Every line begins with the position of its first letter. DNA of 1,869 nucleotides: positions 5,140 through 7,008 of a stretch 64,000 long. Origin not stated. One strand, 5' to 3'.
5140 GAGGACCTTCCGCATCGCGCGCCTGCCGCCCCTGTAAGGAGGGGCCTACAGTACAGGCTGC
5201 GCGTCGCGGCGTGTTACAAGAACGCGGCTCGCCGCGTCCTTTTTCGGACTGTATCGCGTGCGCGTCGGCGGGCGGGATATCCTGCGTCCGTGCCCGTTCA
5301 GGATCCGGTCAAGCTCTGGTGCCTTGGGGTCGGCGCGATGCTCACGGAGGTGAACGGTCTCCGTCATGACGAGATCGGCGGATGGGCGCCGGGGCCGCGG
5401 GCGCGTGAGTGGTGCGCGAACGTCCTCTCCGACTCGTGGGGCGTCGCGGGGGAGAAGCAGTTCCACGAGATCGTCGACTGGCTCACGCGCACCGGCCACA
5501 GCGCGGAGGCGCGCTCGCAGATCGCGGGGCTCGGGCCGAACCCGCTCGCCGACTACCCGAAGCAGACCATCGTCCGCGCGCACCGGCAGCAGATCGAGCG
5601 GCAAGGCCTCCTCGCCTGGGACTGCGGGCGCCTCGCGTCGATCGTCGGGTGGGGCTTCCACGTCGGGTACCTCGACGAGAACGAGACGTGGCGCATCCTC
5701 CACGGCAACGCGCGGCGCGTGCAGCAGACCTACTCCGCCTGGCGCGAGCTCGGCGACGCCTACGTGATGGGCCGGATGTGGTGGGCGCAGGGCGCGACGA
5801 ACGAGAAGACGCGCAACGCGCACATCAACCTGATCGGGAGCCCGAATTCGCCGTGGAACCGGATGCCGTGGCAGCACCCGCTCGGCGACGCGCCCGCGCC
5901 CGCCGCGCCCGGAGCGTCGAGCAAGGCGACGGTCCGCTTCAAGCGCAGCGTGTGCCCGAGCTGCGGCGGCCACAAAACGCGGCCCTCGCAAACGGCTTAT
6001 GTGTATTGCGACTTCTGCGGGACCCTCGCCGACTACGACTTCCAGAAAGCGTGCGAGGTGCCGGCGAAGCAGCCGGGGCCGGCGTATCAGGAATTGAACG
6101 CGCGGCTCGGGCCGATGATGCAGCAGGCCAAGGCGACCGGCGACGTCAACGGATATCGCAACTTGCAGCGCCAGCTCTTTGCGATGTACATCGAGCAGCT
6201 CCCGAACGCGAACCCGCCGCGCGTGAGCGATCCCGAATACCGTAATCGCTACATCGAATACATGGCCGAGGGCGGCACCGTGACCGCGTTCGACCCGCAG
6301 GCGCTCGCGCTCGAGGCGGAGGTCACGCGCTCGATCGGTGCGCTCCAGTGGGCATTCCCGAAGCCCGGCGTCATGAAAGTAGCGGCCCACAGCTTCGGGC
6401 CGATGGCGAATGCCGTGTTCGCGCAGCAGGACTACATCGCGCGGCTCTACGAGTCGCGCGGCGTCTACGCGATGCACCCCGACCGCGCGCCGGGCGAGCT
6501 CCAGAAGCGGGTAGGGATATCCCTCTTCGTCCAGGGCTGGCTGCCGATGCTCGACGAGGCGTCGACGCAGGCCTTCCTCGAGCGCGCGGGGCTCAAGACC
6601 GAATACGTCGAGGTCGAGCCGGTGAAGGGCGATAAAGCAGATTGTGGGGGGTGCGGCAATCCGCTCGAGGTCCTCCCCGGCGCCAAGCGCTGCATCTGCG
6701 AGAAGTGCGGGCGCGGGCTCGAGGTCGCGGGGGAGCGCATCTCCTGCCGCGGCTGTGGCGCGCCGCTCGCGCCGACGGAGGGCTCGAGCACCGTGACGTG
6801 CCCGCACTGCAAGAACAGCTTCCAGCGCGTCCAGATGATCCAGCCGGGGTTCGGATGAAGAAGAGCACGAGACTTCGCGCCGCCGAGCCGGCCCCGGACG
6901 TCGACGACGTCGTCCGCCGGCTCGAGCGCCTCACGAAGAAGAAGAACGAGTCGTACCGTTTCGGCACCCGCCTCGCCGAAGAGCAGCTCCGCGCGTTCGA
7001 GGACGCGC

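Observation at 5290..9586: Tightly coupled operon of a DUF1266-like/zinc-ribbon protein, an SMI1/KNR4 (SUKH) protein and a WD40 protein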

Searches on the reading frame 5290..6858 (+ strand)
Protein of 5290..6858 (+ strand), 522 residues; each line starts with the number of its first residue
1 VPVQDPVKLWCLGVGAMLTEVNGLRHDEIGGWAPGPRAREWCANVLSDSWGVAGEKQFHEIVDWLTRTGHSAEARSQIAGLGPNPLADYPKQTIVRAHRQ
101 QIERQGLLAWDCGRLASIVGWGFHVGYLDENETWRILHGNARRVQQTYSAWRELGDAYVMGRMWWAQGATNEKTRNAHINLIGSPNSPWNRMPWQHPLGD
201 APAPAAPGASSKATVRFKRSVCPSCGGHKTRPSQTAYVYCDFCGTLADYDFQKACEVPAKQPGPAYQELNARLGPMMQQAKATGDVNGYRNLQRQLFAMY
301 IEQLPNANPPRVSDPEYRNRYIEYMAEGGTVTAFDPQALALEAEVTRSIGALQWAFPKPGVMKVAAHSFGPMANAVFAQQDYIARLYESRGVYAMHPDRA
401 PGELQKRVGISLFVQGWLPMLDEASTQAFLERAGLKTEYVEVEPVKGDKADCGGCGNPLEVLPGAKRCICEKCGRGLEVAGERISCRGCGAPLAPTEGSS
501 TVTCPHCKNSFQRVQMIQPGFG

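Call 9: search_protein_families(library=pfam, proteins=[window:5290-6858:+], max_evalue=0.01)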
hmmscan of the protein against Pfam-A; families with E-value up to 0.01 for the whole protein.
window:5290-6858:+ (522 aa): 2 families
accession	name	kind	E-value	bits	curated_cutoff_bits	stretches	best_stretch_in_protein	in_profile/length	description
PF06889.16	DUF1266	-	6e-31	108.4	27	1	46-194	2-175/175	Protein of unknown function (DUF1266)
PF07191.17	Zn_ribbon_6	-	0.0035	17.7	25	0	469-515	2-43/67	Double zinc ribbon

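Call 10: search_protein_families(library=ncbifam, proteins=[window:5290-6858:+], max_evalue=0.01)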
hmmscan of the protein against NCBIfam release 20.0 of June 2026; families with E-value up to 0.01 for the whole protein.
window:5290-6858:+ (522 aa): 2 families
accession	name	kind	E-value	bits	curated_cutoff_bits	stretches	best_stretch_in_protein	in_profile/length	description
NF008480.0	PRK11380.1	equivalog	1.6e-05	24.5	386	1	45-180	171-316/353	hypothetical protein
TIGR01053.1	LSD1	subfamily_domain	0.00055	19.5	15.5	0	451-473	3-25/31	zinc finger domain-containing protein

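Call 11: search_protein_families(library=padloc, proteins=[window:5290-6858:+], max_evalue=0.01)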
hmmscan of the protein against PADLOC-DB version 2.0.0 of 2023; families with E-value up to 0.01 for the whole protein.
window:5290-6858:+ (522 aa): 1 family
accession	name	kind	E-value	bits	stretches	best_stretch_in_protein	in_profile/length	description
PDLC01691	Cas12f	-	0.004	15.1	1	221-260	290-328/332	CAS-V-F; effector__SPE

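Call 12: search_solved_structures(query=window:5290-6858:+, max_evalue=1, show_alignments=2)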
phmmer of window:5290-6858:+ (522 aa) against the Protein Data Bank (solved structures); distinct sequences matched with E-value up to 1: 2.
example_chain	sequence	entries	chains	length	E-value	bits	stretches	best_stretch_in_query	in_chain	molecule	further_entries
9fhl_W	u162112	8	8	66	0.43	12.3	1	215-251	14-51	Small ribosomal subunit protein eS27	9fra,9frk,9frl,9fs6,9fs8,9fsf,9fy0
6cqs_A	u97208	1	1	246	0.61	11.8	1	119-202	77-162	Beta-lactamase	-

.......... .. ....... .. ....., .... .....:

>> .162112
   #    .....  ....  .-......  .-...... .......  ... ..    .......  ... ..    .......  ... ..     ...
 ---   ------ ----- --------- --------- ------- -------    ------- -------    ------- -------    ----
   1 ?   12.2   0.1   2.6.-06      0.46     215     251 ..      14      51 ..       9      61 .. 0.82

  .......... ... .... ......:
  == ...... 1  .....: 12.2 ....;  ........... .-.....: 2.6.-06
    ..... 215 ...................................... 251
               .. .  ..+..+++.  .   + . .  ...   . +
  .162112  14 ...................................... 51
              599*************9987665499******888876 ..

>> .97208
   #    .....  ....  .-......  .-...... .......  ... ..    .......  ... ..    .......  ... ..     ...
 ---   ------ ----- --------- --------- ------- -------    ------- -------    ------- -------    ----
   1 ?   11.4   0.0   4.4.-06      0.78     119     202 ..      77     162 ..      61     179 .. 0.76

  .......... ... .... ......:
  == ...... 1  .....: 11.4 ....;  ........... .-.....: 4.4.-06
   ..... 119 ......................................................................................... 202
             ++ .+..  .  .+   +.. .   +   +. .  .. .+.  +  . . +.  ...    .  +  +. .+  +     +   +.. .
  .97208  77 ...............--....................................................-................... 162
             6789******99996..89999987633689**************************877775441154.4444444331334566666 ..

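Call 13: find_homologous_proteins(query=window:5290-6858:+)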
Query window:5290-6858:+ (522 aa): 58 proteins with E <= 0.001 among 8000 candidates.
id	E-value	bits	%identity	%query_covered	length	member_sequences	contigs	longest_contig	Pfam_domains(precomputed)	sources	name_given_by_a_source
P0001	0.0e+0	1020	81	100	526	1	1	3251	PF06889.17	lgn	-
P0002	2.4e-281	952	76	99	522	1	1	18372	PF06889.17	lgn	-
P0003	2.5e-261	886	70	99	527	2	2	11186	PF06889.17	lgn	-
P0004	2.2e-260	883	69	100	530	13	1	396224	PF06889.17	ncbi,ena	ncbi:MAG: DUF1266 domain-containing protein [Labilithrix sp.]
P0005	3.0e-258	876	71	96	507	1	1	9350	PF06889.17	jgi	jgi:LSD1 subclass zinc finger protein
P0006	9.5e-255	864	76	91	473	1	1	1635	PF06889.17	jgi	jgi:LSD1 subclass zinc finger protein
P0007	6.0e-223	760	61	99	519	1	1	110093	PF06889.17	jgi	jgi:LSD1 subclass zinc finger protein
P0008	6.5e-221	753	60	100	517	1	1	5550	PF06889.17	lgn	-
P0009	7.8e-221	753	62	100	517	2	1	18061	PF06889.17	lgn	-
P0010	3.8e-220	750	60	100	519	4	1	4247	PF06889.17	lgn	-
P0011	3.7e-218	744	61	99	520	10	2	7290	PF06889.17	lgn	-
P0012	7.2e-209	713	57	98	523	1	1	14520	PF06889.17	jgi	jgi:LSD1 subclass zinc finger protein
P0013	5.0e-192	657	55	100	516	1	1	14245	PF06889.17,PF23547.2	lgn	-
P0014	9.4e-177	607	53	98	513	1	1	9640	PF23548.2,PF06889.17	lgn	-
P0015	3.0e-173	595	50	98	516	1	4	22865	PF23548.2,PF06889.17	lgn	-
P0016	2.1e-172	593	51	100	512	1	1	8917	PF06889.17,PF23547.2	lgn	-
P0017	2.6e-171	589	51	99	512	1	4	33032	PF06889.17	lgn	-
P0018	1.7e-169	583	50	98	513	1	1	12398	PF06889.17,PF23547.2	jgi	jgi:predicted RNA-binding Zn-ribbon protein involved in translation (DUF1610 family)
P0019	1.7e-168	580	50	98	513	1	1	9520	PF06889.17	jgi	jgi:DNA-directed RNA polymerase subunit RPC12/RpoP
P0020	3.0e-168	579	49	99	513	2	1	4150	PF06889.17,PF23547.2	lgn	-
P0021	2.5e-165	569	50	98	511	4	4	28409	PF06889.17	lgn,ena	-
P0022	3.7e-161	556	50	98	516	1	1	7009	PF23548.2,PF06889.17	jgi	jgi:predicted RNA-binding Zn-ribbon protein involved in translation (DUF1610 family)/uncharacterized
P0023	8.5e-161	554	48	97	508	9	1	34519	PF23548.2,PF06889.17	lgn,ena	-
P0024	6.4e-159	548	48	98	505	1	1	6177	PF23548.2,PF06889.17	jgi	jgi:DNA-directed RNA polymerase subunit RPC12/RpoP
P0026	7.7e-151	521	45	99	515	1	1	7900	PF23548.2,PF06889.17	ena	-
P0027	5.4e-149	515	45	98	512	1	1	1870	PF23548.2,PF06889.17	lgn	-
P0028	1.8e-147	510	46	97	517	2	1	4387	PF12773.14,PF23548.2,PF06889.17,PF23547.2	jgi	-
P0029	2.3e-147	510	45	97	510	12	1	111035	PF23548.2,PF06889.17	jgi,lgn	jgi:LSD1 subclass zinc finger protein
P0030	4.0e-143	496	45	100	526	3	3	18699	PF12773.14,PF23548.2,PF06889.17,PF23547.2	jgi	-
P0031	5.8e-131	456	41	97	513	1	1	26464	PF06889.17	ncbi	-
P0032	1.3e-129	451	42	97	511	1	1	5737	PF06889.17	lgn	-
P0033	6.5e-129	449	41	98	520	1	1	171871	PF23548.2,PF06889.17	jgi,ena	-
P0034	7.0e-128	446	40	95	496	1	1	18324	PF23548.2,PF06889.17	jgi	jgi:predicted RNA-binding Zn-ribbon protein involved in translation (DUF1610 family)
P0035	3.2e-123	430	41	98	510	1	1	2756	PF06889.17,PF08271.18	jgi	jgi:hypothetical protein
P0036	4.0e-115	404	42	92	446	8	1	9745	PF06889.17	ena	-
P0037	2.8e-113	398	41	92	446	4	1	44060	PF06889.17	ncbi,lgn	ncbi:MAG TPA: DUF1266 domain-containing protein [Polyangiaceae bacterium]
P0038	1.3e-112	395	58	58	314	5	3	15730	PF07191.18,PF23548.2,PF23547.2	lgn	-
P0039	7.9e-112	393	42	92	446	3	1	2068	PF06889.17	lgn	-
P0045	1.3e-76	276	44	59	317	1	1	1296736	PF12773.14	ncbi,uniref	ncbi:hypothetical protein [Arenimonas sp.]|uniref:hypothetical protein n=1 Tax=Arenimonas sp. TaxID=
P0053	5.0e-59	218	33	90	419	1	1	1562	PF06889.17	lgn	-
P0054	1.1e-58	217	38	68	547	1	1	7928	PF06889.17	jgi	jgi:hypothetical protein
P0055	3.0e-57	213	36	57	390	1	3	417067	PF23548.2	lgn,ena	-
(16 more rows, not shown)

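Call 14: search_protein_families(library=pfam, proteins=[P0028, P0038, P0045, P0055, P0054], max_evalue=0.1)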
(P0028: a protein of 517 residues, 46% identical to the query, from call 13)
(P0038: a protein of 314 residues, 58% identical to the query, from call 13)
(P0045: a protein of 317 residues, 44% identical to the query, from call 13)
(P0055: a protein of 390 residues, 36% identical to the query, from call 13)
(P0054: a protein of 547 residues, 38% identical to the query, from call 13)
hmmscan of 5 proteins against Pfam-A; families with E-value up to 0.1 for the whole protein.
P0028 (517 aa): 11 families
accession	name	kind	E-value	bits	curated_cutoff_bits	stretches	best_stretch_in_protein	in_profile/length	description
PF06889.16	DUF1266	-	1.2e-27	97.7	27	1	44-193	1-175/175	Protein of unknown function (DUF1266)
PF23547.1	Zn_ribbon_FGT1_1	-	1.5e-06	28.1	27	1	478-503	3-28/35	FORGETTER1 first zinc ribbon domain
PF23548.1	Zn_ribbon_FGT1_2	-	2.8e-06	27.2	27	2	476-504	1-29/35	FORGETTER1 second zinc ribbon domain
PF12773.13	DZR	-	3.7e-06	27.4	27.3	2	441-484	10-45/45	Double zinc ribbon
PF07754.17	HVO_2753_ZBP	-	0.00033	20.8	33.2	1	480-504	1-25/46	Small zinc finger protein HVO_2753-like, Zn-binding pocket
PF07191.17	Zn_ribbon_6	-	0.0018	18.7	25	1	445-503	2-57/67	Double zinc ribbon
PF13248.11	Zn_ribbon_3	-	0.0039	17.1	27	0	215-222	4-11/26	zinc-ribbon domain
PF07282.18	Cas12f1-like_TNB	-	0.0046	17.5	26.3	0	433-472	19-51/60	Cas12f1-like, TNB domain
PF08271.17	Zn_Ribbon_TF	-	0.0059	16.6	29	0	215-244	2-32/43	TFIIB zinc-binding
PF01155.25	HypA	-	0.0072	16.8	28.9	0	417-470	50-95/112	Hydrogenase/urease nickel incorporation, metallochaperone, hypA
PF07295.17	DUF1451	-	0.012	16.2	26.1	0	409-469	77-139/146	Zinc-ribbon containing domain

P0038 (314 aa): 12 families
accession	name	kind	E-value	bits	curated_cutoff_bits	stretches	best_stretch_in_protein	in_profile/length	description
PF23548.1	Zn_ribbon_FGT1_2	-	8.3e-09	35.3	27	2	277-303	2-28/35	FORGETTER1 second zinc ribbon domain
PF23547.1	Zn_ribbon_FGT1_1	-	3.3e-07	30.2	27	1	277-304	2-29/35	FORGETTER1 first zinc ribbon domain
PF07191.17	Zn_ribbon_6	-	1.1e-05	25.8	25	1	263-309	2-43/67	Double zinc ribbon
PF07754.17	HVO_2753_ZBP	-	0.0021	18.3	33.2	1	280-301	1-22/46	Small zinc finger protein HVO_2753-like, Zn-binding pocket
PF12773.13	DZR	-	0.0022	18.6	27.3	0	239-272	8-35/45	Double zinc ribbon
PF01485.27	IBR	-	0.0037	17.7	24.3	0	239-270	14-50/65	IBR domain, a half RING-finger domain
PF01155.25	HypA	-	0.0038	17.7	28.9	0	277-305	70-96/112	Hydrogenase/urease nickel incorporation, metallochaperone, hypA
PF24463.1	DUF7577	-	0.0056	16.7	28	1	14-38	4-24/27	Domain of unknown function (DUF7577)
PF22289.1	DmmA-like_C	-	0.0059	17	27.4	0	277-303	1-26/44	Dimethylamine monooxygenase subunit DmmA-like, C-terminal domain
PF07282.18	Cas12f1-like_TNB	-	0.0085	16.7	26.3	0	13-44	29-54/60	Cas12f1-like, TNB domain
PF01667.23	Ribosomal_S27e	-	0.011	15.9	24.5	0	245-271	9-36/55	Ribosomal protein S27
PF03117.19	Herpes_UL49_1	-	0.011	15.5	25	0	236-279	86-126/245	UL49 family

P0045 (317 aa): 6 families
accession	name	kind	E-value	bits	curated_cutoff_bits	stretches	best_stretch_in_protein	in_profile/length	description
PF12773.13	DZR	-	8.7e-06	26.2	27.3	1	263-301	1-32/45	Double zinc ribbon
PF13248.11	Zn_ribbon_3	-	4.3e-05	23.3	27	0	262-285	4-26/26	zinc-ribbon domain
PF08271.17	Zn_Ribbon_TF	-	0.0027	17.7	29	1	15-42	2-30/43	TFIIB zinc-binding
PF03604.18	Zn_ribbon_RPAB4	-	0.014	15.5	24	1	245-275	3-32/32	DNA directed RNA polymerase, 7 kDa subunit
PF13284.11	DUF4072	-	0.024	15.5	24.6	0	116-138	16-38/46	Domain of unknown function (DUF4072)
PF06677.18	Auto_anti-p27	-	0.087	13.4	24.1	1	12-38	14-40/40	Sjogren's syndrome/scleroderma autoantigen 1 (Autoantigen p27)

P0055 (390 aa): 5 families
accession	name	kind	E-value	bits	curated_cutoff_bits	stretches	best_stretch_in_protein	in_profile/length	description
PF23548.1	Zn_ribbon_FGT1_2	-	2.8e-06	27.2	27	1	355-384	1-30/35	FORGETTER1 second zinc ribbon domain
PF12773.13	DZR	-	3.9e-05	24.2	27.3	1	320-363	10-45/45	Double zinc ribbon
PF07191.17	Zn_ribbon_6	-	0.00025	21.4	25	0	342-386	2-41/67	Double zinc ribbon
PF24623.2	Phage_zn_bind_8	-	0.026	14.7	24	0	89-99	10-20/57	Putative DNA-binding phage zinc finger domain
PF23547.1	Zn_ribbon_FGT1_1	-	0.087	12.9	27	0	356-382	2-28/35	FORGETTER1 first zinc ribbon domain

P0054 (547 aa): 6 families
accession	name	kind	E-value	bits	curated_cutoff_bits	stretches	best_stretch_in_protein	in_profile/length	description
PF06889.16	DUF1266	-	6.1e-08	33.5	27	2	200-248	86-134/175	Protein of unknown function (DUF1266)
PF09723.15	Zn_ribbon_8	-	0.00076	19.9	34.4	0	508-531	8-34/41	Zinc ribbon domain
PF01155.25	HypA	-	0.016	15.7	28.9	0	505-531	70-94/112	Hydrogenase/urease nickel incorporation, metallochaperone, hypA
PF07191.17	Zn_ribbon_6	-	0.039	14.4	25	0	504-530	28-56/67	Double zinc ribbon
PF14976.13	YPEH2ZP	-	0.054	14.1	27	0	485-532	30-76/145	Yippee homolog 2 zinc finger protein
PF13248.11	Zn_ribbon_3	-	0.096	12.6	27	0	518-531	11-24/26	zinc-ribbon domain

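Call 15: find_encoding_contigs(protein=P0004, flank=10000, max_places=3)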
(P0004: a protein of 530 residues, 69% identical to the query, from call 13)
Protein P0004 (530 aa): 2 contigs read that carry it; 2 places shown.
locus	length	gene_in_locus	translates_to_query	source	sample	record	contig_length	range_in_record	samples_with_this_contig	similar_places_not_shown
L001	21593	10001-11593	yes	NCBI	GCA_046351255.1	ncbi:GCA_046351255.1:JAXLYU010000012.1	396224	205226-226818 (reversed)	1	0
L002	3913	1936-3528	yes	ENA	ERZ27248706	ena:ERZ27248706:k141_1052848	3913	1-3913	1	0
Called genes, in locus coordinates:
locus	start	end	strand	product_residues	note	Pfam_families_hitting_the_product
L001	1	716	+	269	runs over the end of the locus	-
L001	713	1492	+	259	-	-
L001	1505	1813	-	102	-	PF05099:TerB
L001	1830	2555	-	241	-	PF00588:SpoU_methylase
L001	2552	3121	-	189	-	PF12917:YfbR-like, PF13023:HD_3, PF01966:HD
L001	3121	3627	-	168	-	PF09351:DUF1993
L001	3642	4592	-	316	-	PF01066:CDP-OH_P_transf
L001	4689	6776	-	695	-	-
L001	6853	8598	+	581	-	PF14716:HHH_8, PF14520:HHH_5, PF14792:DNA_pol_B_palm (faint), PF14791:DNA_pol_B_thumb, PF02811:PHP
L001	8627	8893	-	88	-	-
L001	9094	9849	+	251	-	PF01047:MarR (weak)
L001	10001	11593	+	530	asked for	PF06889:DUF1266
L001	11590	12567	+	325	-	PF25047:Beta-prop_TEP1_2nd (weak), PF23381:Beta-prop_IFT122_1st (weak), PF25173:Beta-prop_WDR3_1st (faint), PF25174:Beta-prop_THOC3, PF25175:Beta-prop_WDR5, PF00400:WD40 (weak)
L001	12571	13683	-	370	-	-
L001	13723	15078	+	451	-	PF07690:MFS_1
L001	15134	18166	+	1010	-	PF13415:Beta-prop_FBX42 (faint), PF13418:Beta-prop_TYW4 (faint), PF24681:Kelch_KLHDC2_KLHL20_DRC7 (faint), PF01344:Kelch_1 (faint), PF07250:Glyoxal_oxid_N (faint), PF07646:Kelch_2 (faint), PF25210:Kelch_FKB95 (faint)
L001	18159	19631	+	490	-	PF00069:Pkinase, PF03109:ABC1 (faint), PF07714:PK_Tyr_Ser-Thr, PF01636:APH (faint)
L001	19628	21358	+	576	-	PF13432:TPR_16 (weak), PF08308:PEGA, PF13620:CarboxypepD_reg (faint), PF08308:PEGA (weak)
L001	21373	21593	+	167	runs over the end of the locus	PF00160:Pro_isomerase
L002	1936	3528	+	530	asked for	PF06889:DUF1266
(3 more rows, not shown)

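Call 17: find_related_loci(query=window:5290-6858:+, collection=genome_contigs, flank=8000)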
Query window:5290-6858:+ (522 aa) in genome_contigs; peptide patterns used: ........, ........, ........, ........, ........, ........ (x = any residue, [..] = any of these).
15 stretches matched a pattern, but none encodes a relative of the query by tblastn (E <= 1e-3).

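Call 20: find_related_loci(query=A1, collection=genome_contigs, flank=8000)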
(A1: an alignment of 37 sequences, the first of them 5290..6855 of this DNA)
Query A1 (522 aa) in genome_contigs; peptide patterns used: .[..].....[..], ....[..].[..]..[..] (x = any residue, [..] = any of these).
123 stretches matched a pattern; 94 encode a relative of the query (tblastn E <= 1e-3); the best 80 are kept; 80 distinct loci.
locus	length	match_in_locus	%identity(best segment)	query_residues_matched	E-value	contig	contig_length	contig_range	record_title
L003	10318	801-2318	51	6-518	2e-177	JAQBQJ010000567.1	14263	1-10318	MAG: Labilithrix sp. isolate RYN_370 scaffold_2072588, whole genome shotgun sequence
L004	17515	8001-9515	51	10-520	2e-171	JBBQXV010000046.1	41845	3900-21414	MAG: Polyangiales bacterium isolate Co_metawrap_2134 Cmw_2134_k141_1344562_length_41845_cov_10.0000, whole genome shotgu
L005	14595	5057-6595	48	1-514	1e-164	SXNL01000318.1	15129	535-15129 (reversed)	MAG: Myxococcales bacterium isolate F1-120-MAGs195 F1-120__c705574, whole genome shotgun sequence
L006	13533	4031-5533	49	8-514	2e-162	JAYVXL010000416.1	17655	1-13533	MAG: Myxococcales bacterium isolate GL85_DN_concoct_37 GL85_DN_concoct_37_415, whole genome shotgun sequence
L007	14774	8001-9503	48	8-514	2e-159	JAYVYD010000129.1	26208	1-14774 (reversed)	MAG: Myxococcales bacterium isolate GL85_UP_concoct_158 GL85_UP_concoct_158_128, whole genome shotgun sequence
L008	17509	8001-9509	46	8-514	1e-151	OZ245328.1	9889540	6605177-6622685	MAG: Polyangiaceae bacterium isolate ef4d6364-0f41-4c80-b183-af888e385f1b genome assembly, chromosome: 1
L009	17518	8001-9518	41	8-514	2e-134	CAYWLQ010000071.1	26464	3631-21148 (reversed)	MAG TPA_asm: uncultured Myxococcales bacterium isolate SRP192927_co6_757 genome assembly, contig: NODE_3596_length_26464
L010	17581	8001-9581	69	1-522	0e+0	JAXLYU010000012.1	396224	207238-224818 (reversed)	MAG: Labilithrix sp. isolate STL-MYX21 C4.7.fa-12, whole genome shotgun sequence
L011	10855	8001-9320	42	8-486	4e-117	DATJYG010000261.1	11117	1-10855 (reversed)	MAG TPA_asm: Polyangiaceae bacterium isolate SMAG_U15146 k141_3012439, whole genome shotgun sequence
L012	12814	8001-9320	41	8-486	5e-116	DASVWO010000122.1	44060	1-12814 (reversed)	MAG TPA_asm: Polyangiaceae bacterium isolate SMAG_U2550 k141_1149077, whole genome shotgun sequence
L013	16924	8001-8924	47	208-516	1e-87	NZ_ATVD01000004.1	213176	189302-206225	Arenimonas oryziterrae DSM 21050 = YC6267 strain DSM 21050 G467DRAFT_scaffold00004.4_C, whole genome shotgun sequence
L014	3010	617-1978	35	8-479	8e-84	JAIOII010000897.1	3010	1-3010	MAG: Kofleriaceae bacterium isolate MAG_26 contig_170498, whole genome shotgun sequence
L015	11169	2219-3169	44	202-521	1e-79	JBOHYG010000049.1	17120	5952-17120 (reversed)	MAG: Arenimonas sp. isolate H1-B1_maxbin2.bin.234 k127_1804535, whole genome shotgun sequence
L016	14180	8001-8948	44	202-520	4e-79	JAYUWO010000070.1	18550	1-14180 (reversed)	MAG: Arenimonas sp. isolate GL124_UP_metabinner_39 GL124_UP_metabinner_39_69, whole genome shotgun sequence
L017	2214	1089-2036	44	202-520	3e-82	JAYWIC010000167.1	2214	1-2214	MAG: Arenimonas sp. isolate GLR81_GL56_UP_2_concoct_51 GLR81_GL56_UP_2_concoct_51_166, whole genome shotgun sequence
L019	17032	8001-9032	41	172-520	7e-78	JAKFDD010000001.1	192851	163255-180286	MAG: Arenimonas sp. isolate LC038 contig-124_44, whole genome shotgun sequence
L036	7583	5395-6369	39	184-517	2e-69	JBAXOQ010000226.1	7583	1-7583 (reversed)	MAG: Actinomycetes bacterium isolate ELA509 MAG509_226, whole genome shotgun sequence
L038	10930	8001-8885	41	217-512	3e-65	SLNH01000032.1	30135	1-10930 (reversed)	MAG: Nannocystineae bacterium isolate CSSed165cm_40 CSSed16-5cm-2453, whole genome shotgun sequence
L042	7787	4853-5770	35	208-512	5e-63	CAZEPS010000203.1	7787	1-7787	MAG TPA_asm: uncultured Leptospirales bacterium isolate SRP141376_co4_248 genome assembly, contig: NODE_15153_length_778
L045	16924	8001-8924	38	210-518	5e-62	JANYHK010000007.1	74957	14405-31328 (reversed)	MAG: Myxococcales bacterium isolate GL140_1_metabinner_44 GL140_1_k141_574194, whole genome shotgun sequence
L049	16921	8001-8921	38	208-515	3e-60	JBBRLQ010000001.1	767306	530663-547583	MAG: Polyangiales bacterium isolate La1_maxbin2.053 LA1C_X2.053_k141_755526L_767306_cov_21.9004, whole genome shotgun se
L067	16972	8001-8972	36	213-522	4e-55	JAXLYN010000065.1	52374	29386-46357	MAG: Polyangiaceae bacterium isolate STL-MYX14 C3.142.fa-65, whole genome shotgun sequence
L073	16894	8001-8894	39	217-516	2e-53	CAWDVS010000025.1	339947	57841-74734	MAG: uncultured Actinomycetota bacterium isolate MFD05521.bin.1.66 genome assembly, contig: contig_7521, whole genome sh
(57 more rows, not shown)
